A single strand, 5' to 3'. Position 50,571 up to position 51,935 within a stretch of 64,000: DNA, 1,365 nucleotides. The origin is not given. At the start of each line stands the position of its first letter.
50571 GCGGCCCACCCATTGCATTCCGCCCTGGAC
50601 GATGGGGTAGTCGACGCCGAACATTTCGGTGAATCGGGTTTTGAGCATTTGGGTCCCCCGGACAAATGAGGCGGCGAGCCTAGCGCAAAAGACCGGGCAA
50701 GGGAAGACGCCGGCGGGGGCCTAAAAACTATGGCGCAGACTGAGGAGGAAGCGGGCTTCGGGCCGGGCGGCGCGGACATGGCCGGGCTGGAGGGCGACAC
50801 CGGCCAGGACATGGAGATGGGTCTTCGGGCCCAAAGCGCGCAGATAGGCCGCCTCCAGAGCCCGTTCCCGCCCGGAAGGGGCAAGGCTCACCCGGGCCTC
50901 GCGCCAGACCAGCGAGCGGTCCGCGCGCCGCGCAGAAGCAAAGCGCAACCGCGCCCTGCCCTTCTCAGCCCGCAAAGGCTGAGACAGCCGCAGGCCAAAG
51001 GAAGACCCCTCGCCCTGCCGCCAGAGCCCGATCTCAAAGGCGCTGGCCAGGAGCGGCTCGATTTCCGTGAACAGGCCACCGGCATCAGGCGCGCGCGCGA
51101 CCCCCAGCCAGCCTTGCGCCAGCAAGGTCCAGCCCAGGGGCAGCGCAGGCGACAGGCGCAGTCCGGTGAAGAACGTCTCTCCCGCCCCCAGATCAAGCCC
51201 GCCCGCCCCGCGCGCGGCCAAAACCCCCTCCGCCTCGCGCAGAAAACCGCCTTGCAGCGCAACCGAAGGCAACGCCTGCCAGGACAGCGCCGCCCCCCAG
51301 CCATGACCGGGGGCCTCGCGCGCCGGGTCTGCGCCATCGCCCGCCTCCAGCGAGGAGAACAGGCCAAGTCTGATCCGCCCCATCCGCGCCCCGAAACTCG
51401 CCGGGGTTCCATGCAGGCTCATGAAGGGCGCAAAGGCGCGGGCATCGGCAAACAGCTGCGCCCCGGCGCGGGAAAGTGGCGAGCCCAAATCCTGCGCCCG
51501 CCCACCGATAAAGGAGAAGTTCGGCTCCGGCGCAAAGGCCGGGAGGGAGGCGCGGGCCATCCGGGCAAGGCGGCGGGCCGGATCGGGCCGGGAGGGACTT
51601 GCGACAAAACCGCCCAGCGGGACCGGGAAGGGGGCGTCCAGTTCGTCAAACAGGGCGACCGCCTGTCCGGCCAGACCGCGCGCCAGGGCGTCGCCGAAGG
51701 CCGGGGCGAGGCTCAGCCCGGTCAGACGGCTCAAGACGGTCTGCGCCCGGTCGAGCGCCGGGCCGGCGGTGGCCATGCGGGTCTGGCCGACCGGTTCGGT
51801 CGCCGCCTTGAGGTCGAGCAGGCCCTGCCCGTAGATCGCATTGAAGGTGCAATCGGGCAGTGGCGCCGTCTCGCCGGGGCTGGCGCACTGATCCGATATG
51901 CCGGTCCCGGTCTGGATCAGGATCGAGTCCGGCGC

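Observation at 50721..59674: Divergent pair of paralogous lipoprotein subtilisin (S8) autotransporters flanking a 4-kb acyl-CoA cassette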

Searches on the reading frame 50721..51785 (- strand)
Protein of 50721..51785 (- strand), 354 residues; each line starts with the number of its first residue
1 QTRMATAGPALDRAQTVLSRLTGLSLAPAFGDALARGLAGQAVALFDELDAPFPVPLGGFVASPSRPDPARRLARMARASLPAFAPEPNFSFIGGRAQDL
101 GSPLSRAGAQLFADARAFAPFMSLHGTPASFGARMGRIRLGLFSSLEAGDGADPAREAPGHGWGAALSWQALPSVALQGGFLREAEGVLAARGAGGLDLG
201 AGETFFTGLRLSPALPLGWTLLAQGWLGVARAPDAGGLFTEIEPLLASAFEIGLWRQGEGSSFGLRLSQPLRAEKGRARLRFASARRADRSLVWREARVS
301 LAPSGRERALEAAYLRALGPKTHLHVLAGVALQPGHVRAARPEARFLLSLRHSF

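Call 30: search_protein_representatives(alignment_id=A3)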
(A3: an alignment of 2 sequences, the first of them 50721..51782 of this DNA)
Query: 2 sequences, 364 profile positions. Proteins with E-value up to 0.001 (for the whole library): 2144; up to 1e-10: 1119; up to 1e-30: 61. The best 150 are listed.
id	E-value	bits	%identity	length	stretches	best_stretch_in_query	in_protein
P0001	1.8e-203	692.1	-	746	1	1-364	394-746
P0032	1.8e-101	356.5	-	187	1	177-364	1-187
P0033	2.3e-47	178.4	-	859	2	153-355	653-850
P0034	6.5e-44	167.1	-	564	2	110-363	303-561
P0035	5.8e-42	160.6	-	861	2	110-350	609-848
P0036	6.0e-42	160.6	-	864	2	111-354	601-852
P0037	3.3e-40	154.9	-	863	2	132-364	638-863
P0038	5.1e-39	150.9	-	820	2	95-358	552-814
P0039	8.3e-39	150.3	-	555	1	25-364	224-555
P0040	9.4e-39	150.1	-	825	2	159-364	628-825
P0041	4.9e-38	147.7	-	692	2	111-364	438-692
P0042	2.0e-37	145.7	-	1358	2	110-353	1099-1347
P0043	4.1e-37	144.7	-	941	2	108-353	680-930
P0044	6.1e-37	144.1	-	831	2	178-364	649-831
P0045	1.4e-36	142.9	-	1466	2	130-364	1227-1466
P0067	3.8e-33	131.7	-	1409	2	96-364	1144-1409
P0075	2.6e-32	128.9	-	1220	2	69-364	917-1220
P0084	1.8e-31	126.1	-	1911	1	14-351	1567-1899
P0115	1.1e-27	113.6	-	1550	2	111-359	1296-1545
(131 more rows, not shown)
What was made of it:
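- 50724..51401 (-): C-terminal outer-membrane beta-barrel (residues 635-860), 13 long plus 2 short DSSP strands, ending in Phe. 2,144 representative proteins carry the domain (call 30).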

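Call 31: search_protein_families(library=pfam, proteins=[P0042, P0045, P0067, P0075, P0084, P0115, P0033], max_evalue=0.01)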
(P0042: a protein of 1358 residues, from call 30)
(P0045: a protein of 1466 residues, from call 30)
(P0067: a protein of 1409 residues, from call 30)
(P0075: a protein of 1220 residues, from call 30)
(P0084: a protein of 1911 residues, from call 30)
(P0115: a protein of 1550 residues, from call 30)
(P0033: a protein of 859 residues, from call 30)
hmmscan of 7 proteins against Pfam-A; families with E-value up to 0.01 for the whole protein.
P0042 (1358 aa): 1 family
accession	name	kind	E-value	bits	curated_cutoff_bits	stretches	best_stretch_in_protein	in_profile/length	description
PF00082.27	Peptidase_S8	-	3.9e-26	92.5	21.8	1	556-924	1-276/288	Subtilase family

P0045 (1466 aa): 0 families

P0067 (1409 aa): 0 families

P0075 (1220 aa): 0 families

P0084 (1911 aa): 1 family
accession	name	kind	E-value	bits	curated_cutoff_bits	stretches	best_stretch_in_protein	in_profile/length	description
PF00082.27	Peptidase_S8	-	1.8e-16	60.7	21.8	1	1275-1540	56-288/288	Subtilase family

P0115 (1550 aa): 3 families
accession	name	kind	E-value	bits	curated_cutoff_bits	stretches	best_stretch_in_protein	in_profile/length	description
PF00082.27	Peptidase_S8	-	1.8e-37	129.6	21.8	1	813-1137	1-288/288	Subtilase family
PF00041.27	fn3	-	2.3e-19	69.8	25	3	138-222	2-83/84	Fibronectin type III domain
PF05345.18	He_PIG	-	6.3e-12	46.2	24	1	573-655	8-95/96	Putative Ig domain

P0033 (859 aa): 1 family
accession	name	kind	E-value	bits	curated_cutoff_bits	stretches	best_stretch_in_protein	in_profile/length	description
PF00082.27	Peptidase_S8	-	5e-28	98.7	21.8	1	111-413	1-288/288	Subtilase family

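Call 34: find_homologous_proteins(query=A4, max_evalue=0.000001)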
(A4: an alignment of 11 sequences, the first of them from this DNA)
Query A4 (11 sequences) (354 aa, profile of the alignment): 4 proteins with E <= 0.000001 among 8000 candidates.
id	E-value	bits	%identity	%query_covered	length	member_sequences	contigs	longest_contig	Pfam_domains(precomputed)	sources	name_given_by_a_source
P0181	1.3e-19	89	33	36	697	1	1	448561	PF00082.28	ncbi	-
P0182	3.1e-18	84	34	43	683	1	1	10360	PF00082.28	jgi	jgi:hypothetical protein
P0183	4.2e-17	80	33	45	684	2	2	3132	PF00082.28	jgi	jgi:hypothetical protein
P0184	1.1e-15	76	36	38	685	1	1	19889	PF00082.28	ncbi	ncbi:MAG: S8 family serine peptidase, partial [Cypionkella sp.]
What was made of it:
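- Tried and rejected: The search with the C-terminal profile returned only 4 proteins (call 34).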

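Call 35: search_protein_families(library=pfam, alignment_id=A4, max_evalue=10)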
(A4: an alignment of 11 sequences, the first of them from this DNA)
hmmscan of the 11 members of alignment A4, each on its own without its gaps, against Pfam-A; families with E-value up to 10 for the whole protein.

A. member 1, seq(354 aa): 0 families

B. families by the number of members that match (of 11 scanned): 1 family
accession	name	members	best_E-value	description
PF05161.18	MOFRL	1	0.019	MOFRL family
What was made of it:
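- On Classical (type Va) autotransporter: None of 11 family C-termini hit at E<=10 (call 35).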

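Call 45: predict_structure(alignment_id=A5)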
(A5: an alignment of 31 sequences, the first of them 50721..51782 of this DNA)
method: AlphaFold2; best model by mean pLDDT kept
length: 353 residues; sequences in the alignment: 31
mean_pLDDT: 81.2   pTM: 0.80
mean pLDDT of the five models: 81.2, 78.4, 78.3, 77.1, 75.8
residues with pLDDT >= 90: 193; 70-90: 82; 50-70: 38; < 50: 40
segments of 3 or more residues with pLDDT < 50: 81-114, 149-151
pLDDT, mean of each block of 10 residues (from residue 1): 65 74 90 94 91 93 65 67 33 31 40 57 67 84 63 58 91 92 91 92 95 92 95 93 97 90 93 97 92 95 96 91 92 94 91 82
secondary structure, 60 per line:
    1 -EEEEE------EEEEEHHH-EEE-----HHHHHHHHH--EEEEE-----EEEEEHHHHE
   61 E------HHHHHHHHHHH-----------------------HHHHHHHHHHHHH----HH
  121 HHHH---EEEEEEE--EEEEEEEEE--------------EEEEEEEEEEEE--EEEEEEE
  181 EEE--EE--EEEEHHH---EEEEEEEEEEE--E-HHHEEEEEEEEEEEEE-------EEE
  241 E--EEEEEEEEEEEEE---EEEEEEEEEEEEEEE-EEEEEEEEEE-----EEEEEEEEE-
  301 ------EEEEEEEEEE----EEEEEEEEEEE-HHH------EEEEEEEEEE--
elements in order: E2-6 E13-17 E22-24 H30-38 E41-45 E51-55 H56-59 H68-78 H102-114 H119-124 E128-134 E137-145 E160-171 E174-183 E190-193 E200-210 E218-230 E238-241 E244-256 E260-274 E276-285 E291-299 E307-316 E321-331 E342-351

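Call 47: fold_search(model_id=the predicted structure, library=pdb)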
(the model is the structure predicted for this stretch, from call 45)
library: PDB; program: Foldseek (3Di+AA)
matches with E <= 10: 871; with E <= 0.001: 18
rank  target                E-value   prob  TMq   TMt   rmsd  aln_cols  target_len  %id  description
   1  7eqm_A                3.5e-05  1.00  0.38  0.40   7.5       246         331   11  Apo Truncated VhChiP (Delta 1-19) (released 2022-08-10)
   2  6tzk                  3.5e-05  1.00  0.36  0.29   8.1       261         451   11  Bacterial cellulose synthase outermembrane channel BcsC with terminal TPR repeat (released 2019-10-23)
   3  5mdo_A                7.1e-05  1.00  0.37  0.38   7.8       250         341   12  Crystal structure of in vitro folded Chitoporin VhChip from Vibrio harveyi (crystal form I) (released 2017-12-20)
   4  5mdq_A                8.8e-05  1.00  0.37  0.38   7.7       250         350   12  Crystal structure of outer membrane expressed Chitoporin VhChip from Vibrio harveyi (released 2017-12-20)
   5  3wi5                  1.4e-04  1.00  0.38  0.42   7.8       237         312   10  Crystal structure of the Loop 7 mutant PorB from Neisseria meningitidis serogroup B (released 2014-01-01)
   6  2fgq                  1.4e-04  1.00  0.37  0.40   5.7       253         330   11  High resolution X-ray structure of Omp32 in complex with malate (released 2006-01-31)
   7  9b8h_A                1.9e-04  1.00  0.36  0.24   7.6       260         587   13  Cryo-EM structure of E. coli cellulose synthase subunit C with cellotetraose (released 2025-02-19)
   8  3a2s_X                2.6e-04  1.00  0.41  0.42   8.1       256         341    8  Crystal Structure of outer membrane protein PorB from Neisseria meningitidis in complex with sucrose (released 2010-04-07)
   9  9b8a                  3.4e-04  1.00  0.37  0.25   7.7       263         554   13  Cryo-EM structure of E. coli cellulose synthase subunit C (released 2025-02-19)
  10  7xw0_B                3.8e-04  0.99  0.21  0.26  16.1       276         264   11  Crystal structure of pOmpT (released 2023-05-31)
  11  1e54_A                4.7e-04  1.00  0.38  0.40   7.9       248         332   12  Anion-selective porin from Comamonas acidovorans (released 2001-07-12)
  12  8wv0_B                5.2e-04  1.00  0.34  0.36   9.7       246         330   13  Outer membrane porin of Burkholderia pseudomallei (BpsOmp38) (released 2024-10-30)
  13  9a34_MODEL_1_A        6.8e-04  0.97  0.20  0.22  17.8       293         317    9  Model of E. coli OmpT by in-cell photo-crosslinking MS and deep learning (released 2023-02-24)
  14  5o78_A                7.2e-04  1.00  0.35  0.37   7.9       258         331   10  Crystal structure of Omp35 from Enterobacter aerogenes (released 2018-06-20)
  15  4fsp                  7.6e-04  1.00  0.33  0.32  18.6       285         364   14  Crystal Structure of Pseudomonas aeruginosa OccK11 (OpdR) (released 2013-07-24)
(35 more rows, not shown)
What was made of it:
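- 50724..51401 (-): Foldseek hits are all outer-membrane barrels (call 47).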

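Call 54: search_solved_structures(query=A4, max_evalue=10)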
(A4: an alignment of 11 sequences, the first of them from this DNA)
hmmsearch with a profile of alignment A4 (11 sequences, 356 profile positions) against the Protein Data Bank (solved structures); distinct sequences matched with E-value up to 10: 0.
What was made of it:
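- On Classical (type Va) autotransporter: The profile search against PDB sequences found nothing at E<=10 (call 54).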

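Call 59: find_related_loci(query=A3, collection=metagenome_contigs, flank=10000)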
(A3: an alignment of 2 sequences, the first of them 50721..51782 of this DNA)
Query A3 (353 aa) in metagenome_contigs; peptide patterns used: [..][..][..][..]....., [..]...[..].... (x = any residue, [..] = any of these).
111 stretches matched a pattern, but none encodes a relative of the query by tblastn (E <= 1e-3).
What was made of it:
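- Tried and rejected: The scan with the A/B C-terminal alignment was empty (call 59).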
